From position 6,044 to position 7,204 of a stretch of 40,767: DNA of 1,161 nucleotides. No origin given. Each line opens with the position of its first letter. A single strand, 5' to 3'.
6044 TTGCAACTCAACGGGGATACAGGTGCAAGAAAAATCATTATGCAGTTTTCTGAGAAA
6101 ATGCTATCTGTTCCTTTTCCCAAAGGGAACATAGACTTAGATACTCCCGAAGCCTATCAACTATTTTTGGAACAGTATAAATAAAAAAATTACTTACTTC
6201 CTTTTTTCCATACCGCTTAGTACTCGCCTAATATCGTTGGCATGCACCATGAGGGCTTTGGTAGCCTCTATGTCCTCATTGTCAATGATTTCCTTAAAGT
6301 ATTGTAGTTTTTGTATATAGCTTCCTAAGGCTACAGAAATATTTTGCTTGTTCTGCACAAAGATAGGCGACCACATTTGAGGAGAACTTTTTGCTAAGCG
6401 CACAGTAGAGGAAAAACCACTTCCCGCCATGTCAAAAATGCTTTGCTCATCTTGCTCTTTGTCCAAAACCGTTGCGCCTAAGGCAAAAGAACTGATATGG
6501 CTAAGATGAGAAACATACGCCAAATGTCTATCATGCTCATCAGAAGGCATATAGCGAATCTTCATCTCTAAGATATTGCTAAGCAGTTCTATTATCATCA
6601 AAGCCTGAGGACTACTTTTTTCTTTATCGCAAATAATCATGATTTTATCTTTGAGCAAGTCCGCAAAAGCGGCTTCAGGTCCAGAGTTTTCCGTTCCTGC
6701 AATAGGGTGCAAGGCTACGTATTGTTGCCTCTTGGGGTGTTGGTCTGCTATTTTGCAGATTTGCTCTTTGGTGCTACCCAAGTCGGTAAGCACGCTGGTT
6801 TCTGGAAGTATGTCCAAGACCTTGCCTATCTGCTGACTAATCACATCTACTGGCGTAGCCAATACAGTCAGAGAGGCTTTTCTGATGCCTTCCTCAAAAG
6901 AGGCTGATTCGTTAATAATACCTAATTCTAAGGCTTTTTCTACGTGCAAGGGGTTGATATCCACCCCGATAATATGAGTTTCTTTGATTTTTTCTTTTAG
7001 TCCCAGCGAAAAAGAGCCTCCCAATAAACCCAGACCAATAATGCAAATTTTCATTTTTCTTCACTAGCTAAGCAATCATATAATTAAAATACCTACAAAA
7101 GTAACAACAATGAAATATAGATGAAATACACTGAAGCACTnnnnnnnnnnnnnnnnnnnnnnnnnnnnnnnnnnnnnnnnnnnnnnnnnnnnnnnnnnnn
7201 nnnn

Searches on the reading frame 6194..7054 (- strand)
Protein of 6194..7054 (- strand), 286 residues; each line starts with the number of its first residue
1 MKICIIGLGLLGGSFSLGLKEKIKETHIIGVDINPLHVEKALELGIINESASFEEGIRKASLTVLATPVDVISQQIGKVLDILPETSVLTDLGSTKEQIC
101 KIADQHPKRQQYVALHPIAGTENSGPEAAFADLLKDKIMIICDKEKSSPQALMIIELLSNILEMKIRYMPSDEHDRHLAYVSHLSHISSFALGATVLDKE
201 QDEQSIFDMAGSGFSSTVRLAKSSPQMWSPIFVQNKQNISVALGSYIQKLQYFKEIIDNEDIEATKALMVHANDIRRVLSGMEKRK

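Call 6: search_protein_families(library=pfam, proteins=[window:6194-7054:-])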
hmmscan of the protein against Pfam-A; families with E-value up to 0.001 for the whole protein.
window:6194-7054:- (286 aa): 3 families
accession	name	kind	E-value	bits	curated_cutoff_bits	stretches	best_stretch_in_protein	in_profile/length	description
PF02153.23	PDH_N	-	3.5e-33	114.7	26.5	1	17-156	3-142/154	Prephenate dehydrogenase, nucleotide-binding domain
PF20463.3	PDH_C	-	2.2e-24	86.1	22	1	171-269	2-100/102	Prephenate dehydrogenase, dimerization domain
PF03721.20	UDPG_MGDP_dh_N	-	0.00016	21.7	27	0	1-40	1-38/187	UDP-glucose/GDP-mannose dehydrogenase family, NAD binding domain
